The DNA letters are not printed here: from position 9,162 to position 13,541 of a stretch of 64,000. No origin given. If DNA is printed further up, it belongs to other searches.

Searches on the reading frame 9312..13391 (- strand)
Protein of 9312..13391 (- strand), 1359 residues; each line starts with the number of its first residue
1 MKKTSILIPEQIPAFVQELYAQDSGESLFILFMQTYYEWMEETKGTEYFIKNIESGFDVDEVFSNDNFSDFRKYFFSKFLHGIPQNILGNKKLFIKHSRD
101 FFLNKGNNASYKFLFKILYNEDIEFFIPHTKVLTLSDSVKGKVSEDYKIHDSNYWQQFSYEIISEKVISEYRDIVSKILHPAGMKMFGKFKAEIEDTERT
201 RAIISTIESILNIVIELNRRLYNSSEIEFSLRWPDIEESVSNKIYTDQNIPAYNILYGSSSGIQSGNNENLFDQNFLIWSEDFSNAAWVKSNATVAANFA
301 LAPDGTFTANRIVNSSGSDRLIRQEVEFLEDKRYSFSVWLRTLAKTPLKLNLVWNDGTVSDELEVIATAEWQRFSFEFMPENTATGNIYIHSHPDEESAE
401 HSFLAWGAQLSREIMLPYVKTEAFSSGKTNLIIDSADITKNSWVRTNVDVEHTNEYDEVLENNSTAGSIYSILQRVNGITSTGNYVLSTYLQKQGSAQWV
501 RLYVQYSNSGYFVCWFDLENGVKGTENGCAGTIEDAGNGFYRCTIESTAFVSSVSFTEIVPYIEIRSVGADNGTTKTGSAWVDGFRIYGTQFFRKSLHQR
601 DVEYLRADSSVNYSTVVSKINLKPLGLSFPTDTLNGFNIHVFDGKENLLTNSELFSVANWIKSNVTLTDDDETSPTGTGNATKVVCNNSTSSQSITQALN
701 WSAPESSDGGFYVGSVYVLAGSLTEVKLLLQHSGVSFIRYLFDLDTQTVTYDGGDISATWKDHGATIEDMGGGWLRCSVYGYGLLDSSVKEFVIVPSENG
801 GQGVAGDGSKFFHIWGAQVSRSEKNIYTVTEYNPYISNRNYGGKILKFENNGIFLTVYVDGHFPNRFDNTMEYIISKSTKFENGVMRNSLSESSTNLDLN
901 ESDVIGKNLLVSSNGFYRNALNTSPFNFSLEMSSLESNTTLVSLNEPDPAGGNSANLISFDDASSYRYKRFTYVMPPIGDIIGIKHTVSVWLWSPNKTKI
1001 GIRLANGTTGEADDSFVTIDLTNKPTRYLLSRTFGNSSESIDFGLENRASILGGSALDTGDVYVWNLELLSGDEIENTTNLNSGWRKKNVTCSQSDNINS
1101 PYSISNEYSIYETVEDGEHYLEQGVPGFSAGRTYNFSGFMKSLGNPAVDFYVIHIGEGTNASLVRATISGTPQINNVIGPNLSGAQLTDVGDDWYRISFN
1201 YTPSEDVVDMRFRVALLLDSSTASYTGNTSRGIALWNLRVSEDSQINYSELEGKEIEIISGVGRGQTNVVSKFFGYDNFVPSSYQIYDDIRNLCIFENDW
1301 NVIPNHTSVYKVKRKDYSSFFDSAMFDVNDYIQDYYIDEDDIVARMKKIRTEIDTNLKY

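Call 79: search_protein_families(library=pfam, proteins=[window:9312-13391:-], max_evalue=0.001)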
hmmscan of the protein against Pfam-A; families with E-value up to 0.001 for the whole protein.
window:9312-13391:- (1359 aa): 1 family
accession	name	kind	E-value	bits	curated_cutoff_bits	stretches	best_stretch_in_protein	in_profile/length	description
PF02018.23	CBM_4_9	-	0.00029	21.7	25.9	0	326-395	57-134/136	Carbohydrate binding domain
